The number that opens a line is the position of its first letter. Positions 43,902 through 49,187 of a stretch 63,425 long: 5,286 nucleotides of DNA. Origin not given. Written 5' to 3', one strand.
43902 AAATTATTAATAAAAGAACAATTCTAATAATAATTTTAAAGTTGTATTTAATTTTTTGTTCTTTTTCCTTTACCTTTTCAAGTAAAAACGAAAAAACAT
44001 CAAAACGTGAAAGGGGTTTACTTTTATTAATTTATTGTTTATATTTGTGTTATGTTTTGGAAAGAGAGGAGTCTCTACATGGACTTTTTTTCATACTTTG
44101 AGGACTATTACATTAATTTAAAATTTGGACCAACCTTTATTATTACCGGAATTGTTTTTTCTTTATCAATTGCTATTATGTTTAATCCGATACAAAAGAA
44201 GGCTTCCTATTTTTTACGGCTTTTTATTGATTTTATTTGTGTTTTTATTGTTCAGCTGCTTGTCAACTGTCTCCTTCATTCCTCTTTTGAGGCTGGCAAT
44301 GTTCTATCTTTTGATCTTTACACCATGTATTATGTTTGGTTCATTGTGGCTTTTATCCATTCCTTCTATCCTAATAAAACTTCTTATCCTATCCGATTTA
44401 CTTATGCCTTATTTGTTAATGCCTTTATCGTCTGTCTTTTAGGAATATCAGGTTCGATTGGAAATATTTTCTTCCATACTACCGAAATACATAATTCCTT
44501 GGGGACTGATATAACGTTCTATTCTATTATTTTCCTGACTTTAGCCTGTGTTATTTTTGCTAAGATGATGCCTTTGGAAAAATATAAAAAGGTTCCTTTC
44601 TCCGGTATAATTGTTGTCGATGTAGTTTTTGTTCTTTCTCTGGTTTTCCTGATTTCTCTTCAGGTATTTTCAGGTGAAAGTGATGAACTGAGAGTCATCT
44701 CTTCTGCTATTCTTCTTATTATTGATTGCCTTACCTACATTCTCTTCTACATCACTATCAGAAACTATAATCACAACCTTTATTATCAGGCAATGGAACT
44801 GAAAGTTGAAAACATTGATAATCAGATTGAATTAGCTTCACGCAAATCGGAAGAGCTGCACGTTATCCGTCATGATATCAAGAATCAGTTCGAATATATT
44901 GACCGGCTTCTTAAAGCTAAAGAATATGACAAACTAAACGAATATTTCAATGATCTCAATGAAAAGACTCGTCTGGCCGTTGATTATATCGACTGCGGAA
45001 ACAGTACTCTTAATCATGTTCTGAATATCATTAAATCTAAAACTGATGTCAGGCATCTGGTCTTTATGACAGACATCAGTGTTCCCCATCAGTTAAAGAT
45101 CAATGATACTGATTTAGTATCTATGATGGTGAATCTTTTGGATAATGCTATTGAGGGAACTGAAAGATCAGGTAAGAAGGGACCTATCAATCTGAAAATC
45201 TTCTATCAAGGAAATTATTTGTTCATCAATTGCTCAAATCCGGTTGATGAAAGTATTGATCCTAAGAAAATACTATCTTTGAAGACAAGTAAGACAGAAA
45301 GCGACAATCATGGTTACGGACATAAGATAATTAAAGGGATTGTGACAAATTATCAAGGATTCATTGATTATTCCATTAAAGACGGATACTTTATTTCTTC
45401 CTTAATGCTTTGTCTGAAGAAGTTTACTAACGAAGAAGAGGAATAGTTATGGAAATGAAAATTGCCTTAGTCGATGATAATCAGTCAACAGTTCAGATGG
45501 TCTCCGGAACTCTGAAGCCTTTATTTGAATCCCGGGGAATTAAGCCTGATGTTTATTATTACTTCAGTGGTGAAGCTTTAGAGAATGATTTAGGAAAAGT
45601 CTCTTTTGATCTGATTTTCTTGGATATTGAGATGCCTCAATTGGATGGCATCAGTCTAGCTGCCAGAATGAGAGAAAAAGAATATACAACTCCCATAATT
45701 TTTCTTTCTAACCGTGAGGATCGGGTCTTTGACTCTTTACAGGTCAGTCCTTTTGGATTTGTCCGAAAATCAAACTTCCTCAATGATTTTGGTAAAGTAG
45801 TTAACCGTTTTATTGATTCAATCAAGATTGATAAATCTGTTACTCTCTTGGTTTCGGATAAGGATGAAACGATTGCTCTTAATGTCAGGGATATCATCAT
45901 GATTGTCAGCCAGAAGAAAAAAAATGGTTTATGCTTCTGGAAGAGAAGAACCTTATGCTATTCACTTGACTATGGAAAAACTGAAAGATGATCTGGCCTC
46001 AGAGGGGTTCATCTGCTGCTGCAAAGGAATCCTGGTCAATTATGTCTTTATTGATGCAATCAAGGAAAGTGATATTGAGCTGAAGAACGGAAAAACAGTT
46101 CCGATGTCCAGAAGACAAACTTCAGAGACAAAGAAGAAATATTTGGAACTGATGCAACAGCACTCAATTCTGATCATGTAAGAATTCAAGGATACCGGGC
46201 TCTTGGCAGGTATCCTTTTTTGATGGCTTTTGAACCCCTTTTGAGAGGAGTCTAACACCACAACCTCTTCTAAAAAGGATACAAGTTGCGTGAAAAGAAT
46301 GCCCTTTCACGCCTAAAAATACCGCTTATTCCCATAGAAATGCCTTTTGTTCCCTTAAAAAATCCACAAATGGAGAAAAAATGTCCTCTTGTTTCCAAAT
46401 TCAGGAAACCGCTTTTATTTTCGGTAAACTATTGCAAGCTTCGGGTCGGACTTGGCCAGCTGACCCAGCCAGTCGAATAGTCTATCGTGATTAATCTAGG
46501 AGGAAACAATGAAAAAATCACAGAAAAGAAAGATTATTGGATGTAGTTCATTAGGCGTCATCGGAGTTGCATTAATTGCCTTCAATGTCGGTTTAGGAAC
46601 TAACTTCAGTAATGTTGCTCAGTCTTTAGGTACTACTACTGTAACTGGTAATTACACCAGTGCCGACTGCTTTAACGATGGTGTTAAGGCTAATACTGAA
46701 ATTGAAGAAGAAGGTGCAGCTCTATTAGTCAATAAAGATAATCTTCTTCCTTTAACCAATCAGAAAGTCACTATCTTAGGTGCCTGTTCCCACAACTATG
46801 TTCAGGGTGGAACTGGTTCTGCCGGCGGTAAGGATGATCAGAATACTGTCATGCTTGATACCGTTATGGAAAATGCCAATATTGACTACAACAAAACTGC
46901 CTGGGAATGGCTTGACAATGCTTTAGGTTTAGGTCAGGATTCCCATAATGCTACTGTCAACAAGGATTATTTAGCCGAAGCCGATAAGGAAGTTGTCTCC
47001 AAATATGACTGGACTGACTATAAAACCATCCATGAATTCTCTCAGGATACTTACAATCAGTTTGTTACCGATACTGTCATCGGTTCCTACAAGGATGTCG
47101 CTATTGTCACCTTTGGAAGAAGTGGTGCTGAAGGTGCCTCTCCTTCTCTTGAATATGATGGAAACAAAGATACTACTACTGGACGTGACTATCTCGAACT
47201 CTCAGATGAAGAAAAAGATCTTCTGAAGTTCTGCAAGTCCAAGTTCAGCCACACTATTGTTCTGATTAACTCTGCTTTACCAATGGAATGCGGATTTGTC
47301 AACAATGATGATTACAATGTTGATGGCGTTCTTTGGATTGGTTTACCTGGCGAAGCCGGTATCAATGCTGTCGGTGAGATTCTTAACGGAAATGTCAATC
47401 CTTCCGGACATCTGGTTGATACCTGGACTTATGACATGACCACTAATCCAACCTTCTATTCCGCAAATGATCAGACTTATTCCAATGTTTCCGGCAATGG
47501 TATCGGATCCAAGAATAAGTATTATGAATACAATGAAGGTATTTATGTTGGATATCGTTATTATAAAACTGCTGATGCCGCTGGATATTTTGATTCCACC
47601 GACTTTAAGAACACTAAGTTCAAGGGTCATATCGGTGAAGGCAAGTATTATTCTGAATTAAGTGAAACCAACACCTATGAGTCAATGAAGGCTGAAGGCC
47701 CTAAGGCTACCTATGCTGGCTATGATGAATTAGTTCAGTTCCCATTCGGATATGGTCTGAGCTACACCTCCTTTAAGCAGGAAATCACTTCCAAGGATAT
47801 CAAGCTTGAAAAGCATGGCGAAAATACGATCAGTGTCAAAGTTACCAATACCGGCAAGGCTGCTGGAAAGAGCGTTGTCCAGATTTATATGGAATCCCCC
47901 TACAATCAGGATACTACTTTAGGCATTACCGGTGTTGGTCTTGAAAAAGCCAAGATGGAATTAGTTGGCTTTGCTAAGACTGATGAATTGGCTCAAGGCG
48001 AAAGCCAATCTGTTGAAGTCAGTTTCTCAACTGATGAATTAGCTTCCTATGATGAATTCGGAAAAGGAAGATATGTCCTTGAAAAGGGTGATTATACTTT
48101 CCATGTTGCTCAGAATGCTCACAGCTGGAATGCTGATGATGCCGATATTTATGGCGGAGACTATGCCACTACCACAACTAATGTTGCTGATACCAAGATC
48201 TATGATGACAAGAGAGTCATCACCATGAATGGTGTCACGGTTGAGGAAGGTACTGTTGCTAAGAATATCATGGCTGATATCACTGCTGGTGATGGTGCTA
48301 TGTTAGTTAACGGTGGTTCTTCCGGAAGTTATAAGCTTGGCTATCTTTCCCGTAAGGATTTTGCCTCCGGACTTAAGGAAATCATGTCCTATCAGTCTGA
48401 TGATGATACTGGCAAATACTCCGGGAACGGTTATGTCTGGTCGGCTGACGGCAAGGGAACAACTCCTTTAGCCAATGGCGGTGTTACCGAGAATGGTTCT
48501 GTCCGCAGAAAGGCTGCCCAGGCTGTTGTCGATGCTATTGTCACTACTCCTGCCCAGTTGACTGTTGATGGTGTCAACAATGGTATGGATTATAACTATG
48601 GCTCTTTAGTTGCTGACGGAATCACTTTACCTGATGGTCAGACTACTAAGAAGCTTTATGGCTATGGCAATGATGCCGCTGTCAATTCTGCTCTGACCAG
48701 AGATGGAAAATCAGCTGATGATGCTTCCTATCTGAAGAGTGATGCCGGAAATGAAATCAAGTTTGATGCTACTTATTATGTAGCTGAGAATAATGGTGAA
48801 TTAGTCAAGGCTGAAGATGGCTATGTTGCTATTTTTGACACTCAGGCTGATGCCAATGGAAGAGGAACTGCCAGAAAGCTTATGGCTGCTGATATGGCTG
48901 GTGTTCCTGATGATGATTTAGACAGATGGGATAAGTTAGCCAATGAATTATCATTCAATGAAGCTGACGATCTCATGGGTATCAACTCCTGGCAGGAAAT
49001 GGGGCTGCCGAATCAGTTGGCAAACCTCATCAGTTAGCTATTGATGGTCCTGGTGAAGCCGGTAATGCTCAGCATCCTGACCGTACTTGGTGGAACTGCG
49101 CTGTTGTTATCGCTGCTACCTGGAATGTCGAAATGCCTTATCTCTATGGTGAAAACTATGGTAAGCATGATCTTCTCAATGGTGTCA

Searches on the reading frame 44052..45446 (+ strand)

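Call 41: search_protein_families(library=pfam, proteins=[window:44052-45446:+], max_evalue=0.001)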
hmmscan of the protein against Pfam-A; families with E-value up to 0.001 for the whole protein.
window:44052-45446:+ (464 aa): 2 families
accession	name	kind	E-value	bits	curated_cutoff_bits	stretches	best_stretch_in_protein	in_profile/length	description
PF14501.12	HATPase_c_5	-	4.9e-17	62.1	22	1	350-453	1-101/102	GHKL domain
PF14689.11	SPOB_a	-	0.00083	19.4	28.1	0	267-302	14-49/62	Sensor_kinase_SpoOB-type, alpha-helical domain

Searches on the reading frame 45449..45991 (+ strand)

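Call 41: search_protein_families(library=pfam, proteins=[window:45449-45991:+], max_evalue=0.001)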
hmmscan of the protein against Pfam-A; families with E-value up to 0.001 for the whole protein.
window:45449-45991:+ (180 aa): 1 family
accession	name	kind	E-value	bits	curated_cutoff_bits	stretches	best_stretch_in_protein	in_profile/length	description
PF00072.30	Response_reg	-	8.5e-15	55.3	30.2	1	5-109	1-101/111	Response regulator receiver domain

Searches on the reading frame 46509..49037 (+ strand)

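Call 41: search_protein_families(library=pfam, proteins=[window:46509-49037:+], max_evalue=0.001)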
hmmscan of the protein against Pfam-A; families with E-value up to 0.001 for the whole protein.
window:46509-49037:+ (842 aa): 2 families
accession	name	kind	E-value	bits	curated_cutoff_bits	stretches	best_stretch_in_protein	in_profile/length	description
PF01915.27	Glyco_hydro_3_C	-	6.6e-28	98.5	31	1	72-349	3-200/200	Glycosyl hydrolase family 3 C-terminal domain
PF14310.12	Fn3-like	-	5.5e-12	46.1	25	1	456-536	2-70/71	Fibronectin type III-like domain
